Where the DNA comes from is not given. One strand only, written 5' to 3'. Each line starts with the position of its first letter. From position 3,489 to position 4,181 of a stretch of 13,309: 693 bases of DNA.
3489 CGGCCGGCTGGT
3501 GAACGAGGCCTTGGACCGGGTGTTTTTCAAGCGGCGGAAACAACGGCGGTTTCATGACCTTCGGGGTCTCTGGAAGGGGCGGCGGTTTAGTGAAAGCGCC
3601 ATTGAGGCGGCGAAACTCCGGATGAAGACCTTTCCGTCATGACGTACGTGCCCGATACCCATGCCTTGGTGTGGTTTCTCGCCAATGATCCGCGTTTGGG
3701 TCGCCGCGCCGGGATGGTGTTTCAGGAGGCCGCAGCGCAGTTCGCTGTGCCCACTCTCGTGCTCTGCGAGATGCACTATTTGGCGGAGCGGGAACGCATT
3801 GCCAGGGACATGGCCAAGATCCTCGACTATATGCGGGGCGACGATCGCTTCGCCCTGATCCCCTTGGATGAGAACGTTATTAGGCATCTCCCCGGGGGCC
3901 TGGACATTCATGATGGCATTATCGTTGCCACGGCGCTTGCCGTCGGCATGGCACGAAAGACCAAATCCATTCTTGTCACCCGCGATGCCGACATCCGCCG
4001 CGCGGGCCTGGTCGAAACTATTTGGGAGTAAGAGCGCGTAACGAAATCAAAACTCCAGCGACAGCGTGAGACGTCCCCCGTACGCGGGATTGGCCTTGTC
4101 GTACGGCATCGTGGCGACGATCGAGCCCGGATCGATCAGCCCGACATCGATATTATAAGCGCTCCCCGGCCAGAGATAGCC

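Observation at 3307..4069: vapBC toxin-antitoxin cassette bracketed by 21-bp direct repeats that rebuild the 3' end of the outer-membrane-protein gene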

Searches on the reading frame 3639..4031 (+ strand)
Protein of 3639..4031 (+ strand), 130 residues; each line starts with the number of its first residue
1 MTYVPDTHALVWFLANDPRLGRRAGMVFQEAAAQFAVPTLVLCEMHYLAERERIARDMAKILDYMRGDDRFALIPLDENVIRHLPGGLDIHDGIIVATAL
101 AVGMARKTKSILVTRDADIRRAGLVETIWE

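Call 4: search_protein_families(library=pfam, proteins=[window:3639-4031:+], max_evalue=0.01)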
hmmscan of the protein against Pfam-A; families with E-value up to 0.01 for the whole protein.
window:3639-4031:+ (130 aa): 1 family
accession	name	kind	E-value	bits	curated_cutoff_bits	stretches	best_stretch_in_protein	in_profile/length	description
PF01850.27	PIN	-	2.2e-10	41.6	23.6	1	3-122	1-117/120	PIN domain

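Call 7: find_encoding_contigs(protein=window:3639-4028:+, flank=6000, max_places=10)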
Protein window:3639-4028:+ (130 aa): 1 contig read that carries it; 1 place shown.
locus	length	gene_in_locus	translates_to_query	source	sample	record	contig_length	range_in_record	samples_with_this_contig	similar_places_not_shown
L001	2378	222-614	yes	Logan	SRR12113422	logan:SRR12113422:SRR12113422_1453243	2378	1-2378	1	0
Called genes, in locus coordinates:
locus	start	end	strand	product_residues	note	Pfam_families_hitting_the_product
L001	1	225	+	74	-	?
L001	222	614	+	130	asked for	PF01850:PIN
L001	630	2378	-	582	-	?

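Call 25: find_homologous_proteins(query=window:3639-4028:+, max_evalue=1e-8)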
Query window:3639-4028:+ (130 aa): 46 proteins with E <= 1e-8 among 280 candidates.
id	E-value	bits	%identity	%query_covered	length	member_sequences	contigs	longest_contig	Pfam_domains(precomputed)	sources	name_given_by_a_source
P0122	6.0e-80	283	100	100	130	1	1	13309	PF01850.28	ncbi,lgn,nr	ncbi:MAG: PIN domain-containing protein [Deltaproteobacteria bacterium]|nr:PIN domain-containing pro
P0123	2.4e-39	152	55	100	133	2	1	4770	PF01850.28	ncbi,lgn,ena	-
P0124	6.0e-34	135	49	100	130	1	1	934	PF01850.28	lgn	-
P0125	8.7e-27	111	46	99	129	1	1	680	PF01850.28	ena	-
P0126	1.1e-26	111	47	99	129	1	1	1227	PF01850.28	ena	-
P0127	2.1e-26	110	47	99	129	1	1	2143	PF01850.28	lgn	-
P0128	4.6e-26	109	47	99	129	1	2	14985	PF01850.28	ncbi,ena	-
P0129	3.8e-25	106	46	99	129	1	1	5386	PF01850.28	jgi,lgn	jgi:PIN domain nuclease of toxin-antitoxin system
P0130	5.8e-25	106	44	99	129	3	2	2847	PF01850.28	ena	-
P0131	5.3e-24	102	45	99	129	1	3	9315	PF01850.28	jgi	jgi:PIN domain nuclease of toxin-antitoxin system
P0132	1.1e-23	101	43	99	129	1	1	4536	PF01850.28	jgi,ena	-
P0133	1.1e-23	101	43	98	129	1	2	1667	PF01850.28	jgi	jgi:PIN domain nuclease of toxin-antitoxin system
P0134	1.6e-23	101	41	99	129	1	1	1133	PF01850.28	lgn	-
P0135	2.6e-23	100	44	99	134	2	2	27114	PF01850.28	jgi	jgi:PIN domain nuclease of toxin-antitoxin system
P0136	5.6e-23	99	43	99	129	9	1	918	PF01850.28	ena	-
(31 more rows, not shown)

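Call 26: find_encoding_contigs(protein=P0123, flank=5000, max_places=4)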
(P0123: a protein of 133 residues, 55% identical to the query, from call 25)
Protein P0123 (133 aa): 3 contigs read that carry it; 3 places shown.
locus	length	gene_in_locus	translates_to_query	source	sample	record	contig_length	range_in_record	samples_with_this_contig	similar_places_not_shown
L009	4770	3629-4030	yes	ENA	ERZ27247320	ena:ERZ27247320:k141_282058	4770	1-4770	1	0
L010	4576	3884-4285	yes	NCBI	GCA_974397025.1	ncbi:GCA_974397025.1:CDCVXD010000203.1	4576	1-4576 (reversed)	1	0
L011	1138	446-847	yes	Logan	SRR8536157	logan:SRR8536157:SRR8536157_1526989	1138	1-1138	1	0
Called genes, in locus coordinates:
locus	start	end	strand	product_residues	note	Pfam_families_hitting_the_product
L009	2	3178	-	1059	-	?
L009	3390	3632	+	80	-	PF20605:Antitox_RHH (weak)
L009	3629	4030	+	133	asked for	PF01850:PIN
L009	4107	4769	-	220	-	?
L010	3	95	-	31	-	?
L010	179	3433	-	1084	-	PF00149:Metallophos (faint)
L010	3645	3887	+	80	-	PF20605:Antitox_RHH (weak)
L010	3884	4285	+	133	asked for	PF01850:PIN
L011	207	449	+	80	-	PF20605:Antitox_RHH (weak)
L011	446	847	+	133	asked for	PF01850:PIN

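Call 27: find_encoding_contigs(protein=P0128, flank=5000, max_places=4)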
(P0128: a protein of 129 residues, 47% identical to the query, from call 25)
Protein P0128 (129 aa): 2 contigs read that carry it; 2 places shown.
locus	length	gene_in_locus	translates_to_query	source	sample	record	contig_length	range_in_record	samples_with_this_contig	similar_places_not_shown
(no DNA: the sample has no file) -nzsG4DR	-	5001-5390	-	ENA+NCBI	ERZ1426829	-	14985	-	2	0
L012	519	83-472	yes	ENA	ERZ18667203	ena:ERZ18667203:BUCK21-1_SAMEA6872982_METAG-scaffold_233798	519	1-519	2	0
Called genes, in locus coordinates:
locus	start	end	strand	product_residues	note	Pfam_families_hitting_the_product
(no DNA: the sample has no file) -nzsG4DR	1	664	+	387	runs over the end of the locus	PF13439:Glyco_transf_4, PF13579:Glyco_trans_4_4, PF00534:Glycos_transf_1, PF13692:Glyco_trans_1_4, PF13524:Glyco_trans_1_2 (weak)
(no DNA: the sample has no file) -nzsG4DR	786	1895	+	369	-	PF13439:Glyco_transf_4, PF13579:Glyco_trans_4_4, PF00534:Glycos_transf_1, PF13692:Glyco_trans_1_4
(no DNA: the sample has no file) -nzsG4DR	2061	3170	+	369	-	PF02463:SMC_N (faint), PF13175:AAA_15, PF13476:AAA_23 (weak), PF13304:AAA_21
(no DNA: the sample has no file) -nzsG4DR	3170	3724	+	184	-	-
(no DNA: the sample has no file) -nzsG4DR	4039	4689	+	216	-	-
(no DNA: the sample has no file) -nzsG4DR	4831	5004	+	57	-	-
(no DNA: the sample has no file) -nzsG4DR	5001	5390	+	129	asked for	PF01850:PIN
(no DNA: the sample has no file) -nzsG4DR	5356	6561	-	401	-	PF13784:Fic_N, PF02661:Fic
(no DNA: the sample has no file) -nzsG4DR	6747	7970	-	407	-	PF01208:URO-D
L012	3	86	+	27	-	?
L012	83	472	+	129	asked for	PF01850:PIN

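Call 59: search_dna_similar(query=window:3639-4028:+, collection=plasmids, mode=protein, max_rows=10)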
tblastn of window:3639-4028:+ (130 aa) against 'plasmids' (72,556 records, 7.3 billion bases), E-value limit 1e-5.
Records with a match: 3; places in all: 3; records where one place covers at least 80% of the query: 3.
Best place of each record, by identity: <60% 3.
By first word of the organism name: Burkholderia 2; Candidatus 1.
By predicted mobility (MOB-suite, as given by PLSDB): non-mobilizable 2; mobilizable 1.
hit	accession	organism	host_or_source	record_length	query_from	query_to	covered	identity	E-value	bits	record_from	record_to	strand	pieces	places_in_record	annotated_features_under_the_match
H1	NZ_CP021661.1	Candidatus Fukatsuia symbiotica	Acyrthosiphon pisum,cell culture,cell ...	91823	4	129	97%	33.3%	2e-7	55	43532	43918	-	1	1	type II toxin-antitoxin system VapC family toxin | helix-turn-helix domain-containing protein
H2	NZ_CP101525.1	Burkholderia arboris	mixed culture,soil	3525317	4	129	97%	32.6%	4e-6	51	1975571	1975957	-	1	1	none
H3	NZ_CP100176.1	Burkholderia glumae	cell culture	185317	4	129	97%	31.9%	9e-7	53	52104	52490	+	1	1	type II toxin-antitoxin system VapC family toxin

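Call 68: search_protein_families(library=ncbifam, proteins=[window:3639-4028:+], max_evalue=0.001)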
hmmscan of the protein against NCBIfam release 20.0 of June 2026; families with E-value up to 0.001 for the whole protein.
window:3639-4028:+ (130 aa): 0 families
